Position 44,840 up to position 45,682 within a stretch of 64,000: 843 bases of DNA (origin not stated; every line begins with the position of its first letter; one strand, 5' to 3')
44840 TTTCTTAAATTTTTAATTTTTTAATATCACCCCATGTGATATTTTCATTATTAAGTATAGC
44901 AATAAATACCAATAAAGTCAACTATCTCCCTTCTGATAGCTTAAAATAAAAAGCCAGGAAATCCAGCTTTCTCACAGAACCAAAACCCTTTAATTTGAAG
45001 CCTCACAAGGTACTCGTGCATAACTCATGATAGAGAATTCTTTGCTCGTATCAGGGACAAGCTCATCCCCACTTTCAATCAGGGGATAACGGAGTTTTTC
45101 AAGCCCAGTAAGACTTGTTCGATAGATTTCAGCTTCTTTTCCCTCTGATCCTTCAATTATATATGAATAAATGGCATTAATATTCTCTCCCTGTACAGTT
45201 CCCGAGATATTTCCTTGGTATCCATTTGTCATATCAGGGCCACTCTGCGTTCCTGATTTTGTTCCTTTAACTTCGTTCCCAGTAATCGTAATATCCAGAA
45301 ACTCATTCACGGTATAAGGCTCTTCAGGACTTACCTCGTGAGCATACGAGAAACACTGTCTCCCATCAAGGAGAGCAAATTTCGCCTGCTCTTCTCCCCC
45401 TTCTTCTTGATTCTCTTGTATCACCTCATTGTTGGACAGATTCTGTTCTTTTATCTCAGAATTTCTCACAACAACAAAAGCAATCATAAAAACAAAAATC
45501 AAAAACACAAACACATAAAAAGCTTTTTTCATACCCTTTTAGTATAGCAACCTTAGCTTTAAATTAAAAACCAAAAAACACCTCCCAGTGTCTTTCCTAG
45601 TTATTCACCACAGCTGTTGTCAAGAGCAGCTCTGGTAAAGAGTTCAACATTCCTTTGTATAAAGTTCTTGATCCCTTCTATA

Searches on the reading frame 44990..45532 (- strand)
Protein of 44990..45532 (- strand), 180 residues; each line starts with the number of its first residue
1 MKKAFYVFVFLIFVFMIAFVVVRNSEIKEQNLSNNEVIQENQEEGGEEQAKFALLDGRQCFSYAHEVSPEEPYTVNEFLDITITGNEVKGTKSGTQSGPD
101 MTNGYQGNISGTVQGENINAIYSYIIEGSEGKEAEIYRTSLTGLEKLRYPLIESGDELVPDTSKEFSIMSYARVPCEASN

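Call 72: search_protein_families(library=pfam, proteins=[window:44990-45532:-], max_evalue=0.001)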
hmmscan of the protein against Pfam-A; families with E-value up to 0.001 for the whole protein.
window:44990-45532:- (180 aa): 0 families

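Call 85: search_protein_families(library=ncbifam, proteins=[window:44990-45532:-], max_evalue=0.1)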
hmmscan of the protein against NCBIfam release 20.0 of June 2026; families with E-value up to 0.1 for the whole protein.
window:44990-45532:- (180 aa): 6 families
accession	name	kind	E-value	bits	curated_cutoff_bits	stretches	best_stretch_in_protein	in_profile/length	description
NF047523.1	LIC_20245_fam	equivalog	0.0052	16.6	190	1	2-65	1-64/222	LIC_20245 family lipoprotein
NF043065.1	MMSYN1_0478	equivalog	0.011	15.6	170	1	4-44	117-158/190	MFS transporter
TIGR01404.2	FlhB_rel_III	equivalog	0.018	14.5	358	1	4-51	184-231/341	type III secretion system export apparatus subunit SctU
NF047552.1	LIC_20245_11074_fam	subfamily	0.034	14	190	1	2-71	1-70/221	LIC_20245/LIC_11074 family protein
NF010723.1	PRK14125.1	equivalog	0.042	13.8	60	0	2-38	2-37/87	cell division suppressor protein YneA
TIGR04313.1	aro_clust_Mycop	subfamily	0.055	13.1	40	1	1-51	1-52/296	aromatic motif membrane protein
